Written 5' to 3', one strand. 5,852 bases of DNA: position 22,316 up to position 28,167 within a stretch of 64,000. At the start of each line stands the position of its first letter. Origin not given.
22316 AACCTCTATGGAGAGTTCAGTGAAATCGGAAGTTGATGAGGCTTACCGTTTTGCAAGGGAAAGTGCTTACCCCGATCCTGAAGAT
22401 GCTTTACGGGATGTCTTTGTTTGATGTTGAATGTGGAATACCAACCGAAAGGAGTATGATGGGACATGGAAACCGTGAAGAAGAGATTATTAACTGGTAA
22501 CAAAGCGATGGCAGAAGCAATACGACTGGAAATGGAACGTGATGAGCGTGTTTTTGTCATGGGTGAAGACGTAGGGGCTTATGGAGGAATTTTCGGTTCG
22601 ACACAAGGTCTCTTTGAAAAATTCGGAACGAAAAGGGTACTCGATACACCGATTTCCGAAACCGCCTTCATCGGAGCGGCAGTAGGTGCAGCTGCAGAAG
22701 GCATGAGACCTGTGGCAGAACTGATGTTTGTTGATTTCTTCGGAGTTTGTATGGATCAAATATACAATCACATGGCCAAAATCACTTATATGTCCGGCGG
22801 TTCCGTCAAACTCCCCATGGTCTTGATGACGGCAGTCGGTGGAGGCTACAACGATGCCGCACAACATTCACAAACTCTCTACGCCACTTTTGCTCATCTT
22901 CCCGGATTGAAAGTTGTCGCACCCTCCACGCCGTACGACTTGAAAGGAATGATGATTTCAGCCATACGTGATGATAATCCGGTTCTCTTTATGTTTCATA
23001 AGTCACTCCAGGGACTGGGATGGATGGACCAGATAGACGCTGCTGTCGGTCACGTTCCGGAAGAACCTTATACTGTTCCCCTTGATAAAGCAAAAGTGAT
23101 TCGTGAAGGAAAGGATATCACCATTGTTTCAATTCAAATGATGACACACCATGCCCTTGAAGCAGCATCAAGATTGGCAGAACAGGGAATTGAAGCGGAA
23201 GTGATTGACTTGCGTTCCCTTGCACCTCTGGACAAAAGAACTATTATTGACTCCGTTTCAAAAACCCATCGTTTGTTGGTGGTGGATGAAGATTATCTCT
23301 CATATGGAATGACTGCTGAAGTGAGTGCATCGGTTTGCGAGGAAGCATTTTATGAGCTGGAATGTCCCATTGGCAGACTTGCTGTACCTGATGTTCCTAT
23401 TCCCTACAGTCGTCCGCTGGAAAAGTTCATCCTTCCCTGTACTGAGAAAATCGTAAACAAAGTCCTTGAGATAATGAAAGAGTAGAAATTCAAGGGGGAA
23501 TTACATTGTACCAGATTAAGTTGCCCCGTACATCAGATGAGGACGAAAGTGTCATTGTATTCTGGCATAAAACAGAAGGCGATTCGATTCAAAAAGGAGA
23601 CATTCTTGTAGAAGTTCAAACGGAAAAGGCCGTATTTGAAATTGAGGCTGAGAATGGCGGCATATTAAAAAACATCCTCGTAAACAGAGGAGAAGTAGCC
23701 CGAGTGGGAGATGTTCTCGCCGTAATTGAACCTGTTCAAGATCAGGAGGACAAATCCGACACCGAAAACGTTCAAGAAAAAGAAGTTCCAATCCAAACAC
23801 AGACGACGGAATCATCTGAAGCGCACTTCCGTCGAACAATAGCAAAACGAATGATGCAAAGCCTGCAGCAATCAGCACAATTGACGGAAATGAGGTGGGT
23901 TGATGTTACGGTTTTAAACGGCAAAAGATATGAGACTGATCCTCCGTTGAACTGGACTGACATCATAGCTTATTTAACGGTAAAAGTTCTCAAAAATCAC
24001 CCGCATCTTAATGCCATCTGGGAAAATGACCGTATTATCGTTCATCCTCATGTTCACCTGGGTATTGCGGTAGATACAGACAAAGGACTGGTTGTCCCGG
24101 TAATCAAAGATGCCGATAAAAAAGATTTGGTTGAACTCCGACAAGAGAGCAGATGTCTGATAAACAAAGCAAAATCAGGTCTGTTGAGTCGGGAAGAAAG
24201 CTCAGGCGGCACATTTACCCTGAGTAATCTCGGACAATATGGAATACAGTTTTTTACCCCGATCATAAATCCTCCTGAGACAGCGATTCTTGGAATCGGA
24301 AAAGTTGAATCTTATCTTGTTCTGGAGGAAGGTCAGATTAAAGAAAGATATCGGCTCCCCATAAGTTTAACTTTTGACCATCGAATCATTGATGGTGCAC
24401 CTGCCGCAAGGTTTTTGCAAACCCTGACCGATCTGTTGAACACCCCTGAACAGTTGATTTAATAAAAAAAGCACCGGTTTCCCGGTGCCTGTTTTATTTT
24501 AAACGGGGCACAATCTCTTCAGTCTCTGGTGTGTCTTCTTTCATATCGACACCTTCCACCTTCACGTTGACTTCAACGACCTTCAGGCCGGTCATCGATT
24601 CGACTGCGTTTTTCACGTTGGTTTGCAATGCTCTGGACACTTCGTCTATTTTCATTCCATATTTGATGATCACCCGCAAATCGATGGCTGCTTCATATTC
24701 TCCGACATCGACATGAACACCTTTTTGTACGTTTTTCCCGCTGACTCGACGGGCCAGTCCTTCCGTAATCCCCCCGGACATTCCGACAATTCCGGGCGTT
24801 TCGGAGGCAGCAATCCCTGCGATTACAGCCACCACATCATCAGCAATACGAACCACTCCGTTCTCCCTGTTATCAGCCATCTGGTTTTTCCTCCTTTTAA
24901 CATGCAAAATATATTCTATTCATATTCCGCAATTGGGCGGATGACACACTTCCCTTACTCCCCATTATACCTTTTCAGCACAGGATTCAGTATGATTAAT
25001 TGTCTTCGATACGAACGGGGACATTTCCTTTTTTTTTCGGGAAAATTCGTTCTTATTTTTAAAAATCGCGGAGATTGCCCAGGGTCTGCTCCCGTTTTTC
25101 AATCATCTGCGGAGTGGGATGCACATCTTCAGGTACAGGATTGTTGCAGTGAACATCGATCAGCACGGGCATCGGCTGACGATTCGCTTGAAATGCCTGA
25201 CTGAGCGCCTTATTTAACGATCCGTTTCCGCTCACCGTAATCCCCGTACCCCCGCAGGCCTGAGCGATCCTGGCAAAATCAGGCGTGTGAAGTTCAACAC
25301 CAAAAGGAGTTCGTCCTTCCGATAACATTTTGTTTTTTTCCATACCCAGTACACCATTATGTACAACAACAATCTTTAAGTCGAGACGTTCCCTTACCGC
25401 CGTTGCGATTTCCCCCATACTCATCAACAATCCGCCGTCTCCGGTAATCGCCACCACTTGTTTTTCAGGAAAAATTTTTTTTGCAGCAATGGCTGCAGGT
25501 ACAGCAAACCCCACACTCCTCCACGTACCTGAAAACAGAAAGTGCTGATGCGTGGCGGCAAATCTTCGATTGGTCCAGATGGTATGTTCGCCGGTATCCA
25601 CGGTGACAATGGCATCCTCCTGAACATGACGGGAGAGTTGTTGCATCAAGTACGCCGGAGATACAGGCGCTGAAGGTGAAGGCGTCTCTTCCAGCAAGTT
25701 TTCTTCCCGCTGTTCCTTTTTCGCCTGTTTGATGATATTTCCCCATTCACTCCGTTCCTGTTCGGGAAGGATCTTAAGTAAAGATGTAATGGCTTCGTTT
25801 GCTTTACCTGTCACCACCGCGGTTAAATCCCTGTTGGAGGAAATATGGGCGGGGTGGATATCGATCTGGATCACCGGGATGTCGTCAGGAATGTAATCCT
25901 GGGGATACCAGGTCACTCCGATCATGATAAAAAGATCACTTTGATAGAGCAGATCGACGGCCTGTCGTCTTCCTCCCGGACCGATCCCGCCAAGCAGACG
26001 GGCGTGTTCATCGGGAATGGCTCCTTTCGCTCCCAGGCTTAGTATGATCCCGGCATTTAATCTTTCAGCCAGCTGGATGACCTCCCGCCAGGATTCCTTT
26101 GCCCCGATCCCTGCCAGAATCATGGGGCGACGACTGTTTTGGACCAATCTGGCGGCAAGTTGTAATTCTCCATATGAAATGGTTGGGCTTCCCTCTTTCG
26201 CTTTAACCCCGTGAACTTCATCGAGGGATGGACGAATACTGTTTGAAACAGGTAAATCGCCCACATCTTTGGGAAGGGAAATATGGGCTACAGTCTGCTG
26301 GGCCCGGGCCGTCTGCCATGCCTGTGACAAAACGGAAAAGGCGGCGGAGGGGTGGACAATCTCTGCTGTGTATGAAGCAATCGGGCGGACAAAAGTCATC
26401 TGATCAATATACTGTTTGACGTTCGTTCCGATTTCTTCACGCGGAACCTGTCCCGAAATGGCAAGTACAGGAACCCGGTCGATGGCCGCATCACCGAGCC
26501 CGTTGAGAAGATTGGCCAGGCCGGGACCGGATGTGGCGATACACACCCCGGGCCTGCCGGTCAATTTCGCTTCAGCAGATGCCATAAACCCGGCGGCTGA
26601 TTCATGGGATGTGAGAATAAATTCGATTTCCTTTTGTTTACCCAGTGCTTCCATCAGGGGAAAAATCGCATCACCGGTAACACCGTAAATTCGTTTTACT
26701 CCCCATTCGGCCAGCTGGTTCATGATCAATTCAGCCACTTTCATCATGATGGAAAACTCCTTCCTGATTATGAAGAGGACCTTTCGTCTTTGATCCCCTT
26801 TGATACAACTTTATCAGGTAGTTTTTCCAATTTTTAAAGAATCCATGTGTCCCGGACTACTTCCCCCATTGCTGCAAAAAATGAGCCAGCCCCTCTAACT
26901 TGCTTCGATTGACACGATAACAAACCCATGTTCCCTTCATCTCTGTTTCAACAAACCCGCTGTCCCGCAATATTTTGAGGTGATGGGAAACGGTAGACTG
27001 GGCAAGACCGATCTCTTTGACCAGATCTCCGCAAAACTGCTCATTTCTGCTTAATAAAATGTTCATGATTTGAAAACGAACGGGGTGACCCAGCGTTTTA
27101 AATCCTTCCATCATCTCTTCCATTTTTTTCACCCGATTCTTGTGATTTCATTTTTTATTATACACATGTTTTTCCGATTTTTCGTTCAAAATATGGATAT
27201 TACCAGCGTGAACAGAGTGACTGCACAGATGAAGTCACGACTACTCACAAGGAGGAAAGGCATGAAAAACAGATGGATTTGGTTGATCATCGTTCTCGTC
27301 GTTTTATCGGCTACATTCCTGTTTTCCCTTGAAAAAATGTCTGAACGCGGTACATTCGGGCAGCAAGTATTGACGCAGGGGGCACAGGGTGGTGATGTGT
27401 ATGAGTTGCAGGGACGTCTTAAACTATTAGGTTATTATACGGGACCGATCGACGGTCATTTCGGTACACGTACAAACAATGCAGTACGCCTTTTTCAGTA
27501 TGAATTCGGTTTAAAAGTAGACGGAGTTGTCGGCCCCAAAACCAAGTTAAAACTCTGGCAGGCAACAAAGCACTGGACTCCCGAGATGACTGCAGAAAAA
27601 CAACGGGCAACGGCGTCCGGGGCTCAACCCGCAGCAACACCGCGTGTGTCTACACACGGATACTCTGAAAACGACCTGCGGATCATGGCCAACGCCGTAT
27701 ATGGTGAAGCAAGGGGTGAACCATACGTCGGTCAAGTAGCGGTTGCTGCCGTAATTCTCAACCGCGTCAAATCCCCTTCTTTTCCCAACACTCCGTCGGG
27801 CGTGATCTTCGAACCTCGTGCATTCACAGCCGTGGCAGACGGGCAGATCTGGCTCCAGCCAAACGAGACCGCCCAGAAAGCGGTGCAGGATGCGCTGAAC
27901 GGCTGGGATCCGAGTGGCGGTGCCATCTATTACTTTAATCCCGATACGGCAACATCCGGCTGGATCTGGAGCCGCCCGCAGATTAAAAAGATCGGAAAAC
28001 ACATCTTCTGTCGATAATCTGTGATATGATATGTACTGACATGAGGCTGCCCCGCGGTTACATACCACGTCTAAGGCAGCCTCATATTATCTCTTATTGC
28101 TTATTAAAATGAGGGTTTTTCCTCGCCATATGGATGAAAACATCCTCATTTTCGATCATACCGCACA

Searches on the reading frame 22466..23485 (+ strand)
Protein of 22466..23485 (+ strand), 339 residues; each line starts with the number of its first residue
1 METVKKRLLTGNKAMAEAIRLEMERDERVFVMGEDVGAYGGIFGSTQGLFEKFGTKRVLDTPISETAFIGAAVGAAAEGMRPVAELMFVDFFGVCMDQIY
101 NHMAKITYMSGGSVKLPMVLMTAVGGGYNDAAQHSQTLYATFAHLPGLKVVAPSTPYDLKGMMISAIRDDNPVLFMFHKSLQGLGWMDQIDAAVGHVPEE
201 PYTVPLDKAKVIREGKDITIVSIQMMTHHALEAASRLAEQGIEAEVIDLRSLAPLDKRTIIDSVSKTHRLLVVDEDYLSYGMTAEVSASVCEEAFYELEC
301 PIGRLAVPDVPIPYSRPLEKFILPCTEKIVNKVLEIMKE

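Call 54: search_protein_families(library=pfam, proteins=[window:22466-23485:+], max_evalue=0.00001)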
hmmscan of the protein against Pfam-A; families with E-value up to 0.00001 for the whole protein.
window:22466-23485:+ (339 aa): 2 families
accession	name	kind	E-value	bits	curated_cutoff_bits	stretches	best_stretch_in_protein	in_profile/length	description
PF02779.29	Transket_pyr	-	3.5e-43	147.7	27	1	12-181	6-171/174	Transketolase, pyrimidine binding domain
PF02780.25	Transketolase_C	-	6e-37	126.7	25.9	1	208-329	2-124/124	Transketolase, C-terminal domain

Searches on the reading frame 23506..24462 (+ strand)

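Call 54: search_protein_families(library=pfam, proteins=[window:23506-24462:+], max_evalue=0.00001)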
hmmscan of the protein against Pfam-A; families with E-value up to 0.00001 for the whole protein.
window:23506-24462:+ (318 aa): 2 families
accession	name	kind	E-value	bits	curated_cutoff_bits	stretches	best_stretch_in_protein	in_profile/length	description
PF00198.28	2-oxoacid_dh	-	5.5e-71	239.1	23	1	104-317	8-230/232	2-oxoacid dehydrogenases acyltransferase (catalytic domain)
PF00364.28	Biotin_lipoyl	-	1.6e-15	57.1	22.1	1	3-74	2-73/73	Biotin-requiring enzyme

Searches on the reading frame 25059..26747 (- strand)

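Call 12: search_protein_families(library=pfam, proteins=[window:25059-26747:-], max_evalue=0.01)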
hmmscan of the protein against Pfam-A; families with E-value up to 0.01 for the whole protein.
window:25059-26747:- (562 aa): 3 families
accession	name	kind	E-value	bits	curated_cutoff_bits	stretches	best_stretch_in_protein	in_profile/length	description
PF02776.23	TPP_enzyme_N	-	2.6e-39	134.1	26.8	1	2-118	1-118/119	Thiamine pyrophosphate enzyme, N-terminal TPP binding domain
PF02775.26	TPP_enzyme_C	-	7.3e-36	123.7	21.9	1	384-532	1-151/151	Thiamine pyrophosphate enzyme, C-terminal TPP binding domain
PF00205.28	TPP_enzyme_M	-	6.7e-25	87.8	30.4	1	196-322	2-136/137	Thiamine pyrophosphate enzyme, central domain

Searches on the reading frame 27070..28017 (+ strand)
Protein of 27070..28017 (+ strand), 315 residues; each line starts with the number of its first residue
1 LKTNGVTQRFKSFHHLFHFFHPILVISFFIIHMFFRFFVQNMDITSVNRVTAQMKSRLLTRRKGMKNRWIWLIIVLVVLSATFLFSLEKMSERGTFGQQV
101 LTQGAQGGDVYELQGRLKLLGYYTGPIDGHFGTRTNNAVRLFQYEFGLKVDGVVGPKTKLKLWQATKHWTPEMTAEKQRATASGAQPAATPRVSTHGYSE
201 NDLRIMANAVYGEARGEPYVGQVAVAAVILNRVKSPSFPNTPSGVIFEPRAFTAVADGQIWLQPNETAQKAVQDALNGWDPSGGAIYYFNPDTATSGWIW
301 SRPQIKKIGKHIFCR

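Call 12: search_protein_families(library=pfam, proteins=[window:27070-28017:+], max_evalue=0.01)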
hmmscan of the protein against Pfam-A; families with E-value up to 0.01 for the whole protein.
window:27070-28017:+ (315 aa): 4 families
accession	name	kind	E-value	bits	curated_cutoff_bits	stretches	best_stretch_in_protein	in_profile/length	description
PF07486.17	Hydrolase_2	-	2.5e-36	124.8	27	1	216-314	1-100/100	Cell Wall Hydrolase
PF01471.23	PG_binding_1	-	4.6e-19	68.8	23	1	106-159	1-54/57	Putative peptidoglycan binding domain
PF00397.32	WW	-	0.002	18.5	26.9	1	279-298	9-28/31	WW domain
PF09374.15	PG_binding_3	-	0.0034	18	24.6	0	137-159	1-28/76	Predicted Peptidoglycan domain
